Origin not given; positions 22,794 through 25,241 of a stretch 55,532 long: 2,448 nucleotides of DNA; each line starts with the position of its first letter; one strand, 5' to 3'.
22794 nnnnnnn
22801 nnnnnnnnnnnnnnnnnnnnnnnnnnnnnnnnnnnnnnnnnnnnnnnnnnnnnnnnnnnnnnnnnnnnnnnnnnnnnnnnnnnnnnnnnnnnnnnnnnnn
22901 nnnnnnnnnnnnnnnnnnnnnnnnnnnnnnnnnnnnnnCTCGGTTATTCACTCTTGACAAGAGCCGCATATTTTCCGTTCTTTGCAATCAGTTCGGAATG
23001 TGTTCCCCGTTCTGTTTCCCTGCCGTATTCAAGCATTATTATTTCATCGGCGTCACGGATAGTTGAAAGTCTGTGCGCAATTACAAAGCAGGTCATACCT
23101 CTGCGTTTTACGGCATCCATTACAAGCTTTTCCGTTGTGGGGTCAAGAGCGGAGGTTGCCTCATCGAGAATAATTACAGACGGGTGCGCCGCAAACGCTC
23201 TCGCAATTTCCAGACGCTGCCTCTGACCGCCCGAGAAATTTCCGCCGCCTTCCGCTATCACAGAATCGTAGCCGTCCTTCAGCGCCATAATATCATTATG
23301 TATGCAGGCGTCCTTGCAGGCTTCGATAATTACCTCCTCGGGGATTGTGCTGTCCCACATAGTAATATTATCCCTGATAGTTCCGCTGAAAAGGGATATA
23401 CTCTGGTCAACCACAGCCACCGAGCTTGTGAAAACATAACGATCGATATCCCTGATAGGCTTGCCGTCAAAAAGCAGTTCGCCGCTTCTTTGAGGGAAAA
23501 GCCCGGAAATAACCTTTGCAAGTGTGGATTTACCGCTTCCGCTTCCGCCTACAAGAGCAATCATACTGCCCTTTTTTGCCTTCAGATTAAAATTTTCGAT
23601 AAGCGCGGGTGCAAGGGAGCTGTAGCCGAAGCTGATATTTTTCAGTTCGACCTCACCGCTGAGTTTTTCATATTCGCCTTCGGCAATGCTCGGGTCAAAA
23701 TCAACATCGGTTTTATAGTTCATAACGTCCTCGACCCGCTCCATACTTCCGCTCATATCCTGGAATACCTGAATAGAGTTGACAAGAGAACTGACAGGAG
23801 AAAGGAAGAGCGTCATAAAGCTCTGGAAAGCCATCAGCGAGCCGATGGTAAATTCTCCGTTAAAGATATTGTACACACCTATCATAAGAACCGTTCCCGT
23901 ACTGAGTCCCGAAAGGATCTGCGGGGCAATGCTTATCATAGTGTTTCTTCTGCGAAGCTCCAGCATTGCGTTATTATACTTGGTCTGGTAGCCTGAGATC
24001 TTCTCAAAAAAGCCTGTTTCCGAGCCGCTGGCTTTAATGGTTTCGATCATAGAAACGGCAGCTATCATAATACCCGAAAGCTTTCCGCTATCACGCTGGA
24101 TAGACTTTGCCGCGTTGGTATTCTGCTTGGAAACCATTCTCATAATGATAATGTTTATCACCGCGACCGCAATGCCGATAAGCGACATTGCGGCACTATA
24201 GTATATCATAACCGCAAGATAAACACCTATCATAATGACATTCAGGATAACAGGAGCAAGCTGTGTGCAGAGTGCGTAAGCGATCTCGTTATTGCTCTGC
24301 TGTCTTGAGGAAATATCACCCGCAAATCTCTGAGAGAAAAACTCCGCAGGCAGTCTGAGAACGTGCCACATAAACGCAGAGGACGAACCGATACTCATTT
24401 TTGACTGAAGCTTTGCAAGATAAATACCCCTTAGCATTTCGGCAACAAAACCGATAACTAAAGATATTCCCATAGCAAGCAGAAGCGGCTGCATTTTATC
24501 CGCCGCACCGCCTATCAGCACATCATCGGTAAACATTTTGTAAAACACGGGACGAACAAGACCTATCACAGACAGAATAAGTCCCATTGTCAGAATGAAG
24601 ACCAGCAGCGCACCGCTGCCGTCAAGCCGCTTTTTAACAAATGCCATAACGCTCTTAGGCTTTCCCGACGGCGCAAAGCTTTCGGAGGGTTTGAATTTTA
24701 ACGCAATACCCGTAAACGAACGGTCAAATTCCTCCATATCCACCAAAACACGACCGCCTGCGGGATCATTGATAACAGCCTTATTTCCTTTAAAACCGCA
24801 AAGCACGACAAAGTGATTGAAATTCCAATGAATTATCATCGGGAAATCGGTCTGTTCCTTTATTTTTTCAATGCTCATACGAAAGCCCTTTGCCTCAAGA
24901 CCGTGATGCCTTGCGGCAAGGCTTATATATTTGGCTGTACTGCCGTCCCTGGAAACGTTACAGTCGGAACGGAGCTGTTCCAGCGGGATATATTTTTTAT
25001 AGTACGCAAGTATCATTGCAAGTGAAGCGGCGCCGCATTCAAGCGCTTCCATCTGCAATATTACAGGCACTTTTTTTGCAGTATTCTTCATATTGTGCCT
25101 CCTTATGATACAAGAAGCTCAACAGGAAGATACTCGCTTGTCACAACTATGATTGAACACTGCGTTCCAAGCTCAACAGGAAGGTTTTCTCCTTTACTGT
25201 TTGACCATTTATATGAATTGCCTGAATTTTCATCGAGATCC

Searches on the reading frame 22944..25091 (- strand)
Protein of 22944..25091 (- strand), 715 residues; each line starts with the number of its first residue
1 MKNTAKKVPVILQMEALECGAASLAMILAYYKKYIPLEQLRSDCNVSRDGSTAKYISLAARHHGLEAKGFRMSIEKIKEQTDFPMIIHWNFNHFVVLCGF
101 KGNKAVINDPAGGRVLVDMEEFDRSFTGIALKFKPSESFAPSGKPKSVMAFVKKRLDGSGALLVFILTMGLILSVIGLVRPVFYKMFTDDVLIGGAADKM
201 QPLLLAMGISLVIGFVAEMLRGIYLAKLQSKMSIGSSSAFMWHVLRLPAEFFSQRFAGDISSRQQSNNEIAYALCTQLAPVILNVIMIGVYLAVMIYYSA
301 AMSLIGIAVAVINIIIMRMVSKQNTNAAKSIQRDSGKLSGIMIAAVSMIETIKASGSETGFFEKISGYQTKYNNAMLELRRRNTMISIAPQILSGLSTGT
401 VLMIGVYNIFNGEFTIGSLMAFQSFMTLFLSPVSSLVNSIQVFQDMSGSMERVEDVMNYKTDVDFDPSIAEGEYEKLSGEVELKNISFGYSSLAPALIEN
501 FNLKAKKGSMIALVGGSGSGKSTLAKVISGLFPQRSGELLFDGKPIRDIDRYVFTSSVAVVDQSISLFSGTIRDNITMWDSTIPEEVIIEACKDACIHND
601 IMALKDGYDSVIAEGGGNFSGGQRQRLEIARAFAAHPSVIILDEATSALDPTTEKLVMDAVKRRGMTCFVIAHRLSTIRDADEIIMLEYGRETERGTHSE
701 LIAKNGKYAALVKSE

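Call 5: search_protein_families(library=pfam, proteins=[window:22944-25091:-], max_evalue=0.01)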
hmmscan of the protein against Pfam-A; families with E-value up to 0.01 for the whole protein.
window:22944-25091:- (715 aa): 7 families
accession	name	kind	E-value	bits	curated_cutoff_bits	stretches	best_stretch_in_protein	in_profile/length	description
PF03412.21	Peptidase_C39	-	3.4e-36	124.5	22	1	8-137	2-132/133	Peptidase C39 family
PF00005.33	ABC_tran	-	4e-30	105.7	25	1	499-647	2-137/137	ABC transporter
PF00664.28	ABC_membrane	-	6.4e-29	101.9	28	1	164-433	2-274/274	ABC transporter transmembrane region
PF02463.25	SMC_N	-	1.9e-06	27.9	40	1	510-689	26-213/220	RecF/RecN/SMC N terminal domain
PF13529.12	Peptidase_C39_2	-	0.00042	21.3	24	1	7-111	2-143/143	Peptidase_C39 like family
PF12385.14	Peptidase_C70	-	0.0065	16.8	19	0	5-123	4-137/141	Papain-like cysteine protease AvrRpt2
PF13555.12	AAA_29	-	0.0083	16.3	27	0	507-524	22-38/61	P-loop containing region of AAA domain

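Call 70: search_protein_families(library=ncbifam, proteins=[window:22944-25091:-], max_evalue=0.00001)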
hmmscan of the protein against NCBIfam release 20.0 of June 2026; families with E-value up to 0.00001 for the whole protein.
window:22944-25091:- (715 aa): 186 families (the best 25 are shown)
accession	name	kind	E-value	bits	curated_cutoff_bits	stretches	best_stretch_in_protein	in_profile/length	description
TIGR03796.1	NHLM_micro_ABC1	equivalog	2.4e-284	945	853.3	1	7-713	1-710/710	NHLP family bacteriocin export ABC transporter peptidase/permease/ATPase subunit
TIGR01846.1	type_I_sec_HlyB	subfamily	2.6e-118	396.2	725.55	1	22-713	3-690/694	type I secretion system permease/ATPase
TIGR03797.1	NHLM_micro_ABC2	equivalog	6.2e-113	378.6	709.4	1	84-713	62-683/686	NHLP bacteriocin export ABC transporter permease/ATPase subunit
TIGR01193.1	bacteriocin_ABC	subfamily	4.9e-106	355.9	523.85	1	13-713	1-707/708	peptide cleavage/export ABC transporter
TIGR03375.1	type_I_sec_LssB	subfamily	3.6e-99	332.9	693.1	1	22-705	5-692/696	type I secretion system permease/ATPase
TIGR02203.1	MsbA_lipidA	equivalog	9.5e-92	308.3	602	1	180-713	33-567/572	lipid A export permease/ATP-binding protein MsbA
TIGR00958.1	3a01208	subfamily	6.9e-89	299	874.6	1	166-712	166-711/711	antigen peptide transporter 2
TIGR02204.1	MsbA_rel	hypoth_equivalog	1.9e-85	287.7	780.4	1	149-713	10-573/576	ABC transporter, permease/ATP-binding protein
NF052233.1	CphA_assoc_ABC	equivalog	6.8e-80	269.4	880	1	165-713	190-741/766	cyanophycin metabolism-associated ABC transporter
NF008381.0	PRK11176.1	equivalog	1.4e-78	264.7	867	1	215-713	79-577/582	lipid A ABC transporter ATP-binding protein/permease MsbA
NF010178.0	PRK13657.1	equivalog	1.5e-78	264.8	733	1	161-714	19-569/588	glucan ABC transporter ATP-binding protein/ permease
NF045513.1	HepA_fam_ABC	equivalog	2.7e-77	260.6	725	1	224-708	118-602/610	heterocyst formation ABC transporter subunit HepA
NF045998.1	cleave_ABC_plasm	equivalog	5.1e-77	259.7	500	1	13-671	2-655/673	Mbov_0121 family peptidase domain-containing ABC transporter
TIGR01842.1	type_I_sec_PrtD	subfamily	1.1e-66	225.5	510.15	1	164-704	9-543/544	type I secretion system permease/ATPase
TIGR01192.1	chvA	subfamily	1.2e-65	222.3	585.4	1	163-714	21-569/585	glucan export ABC transporter ATP-binding protein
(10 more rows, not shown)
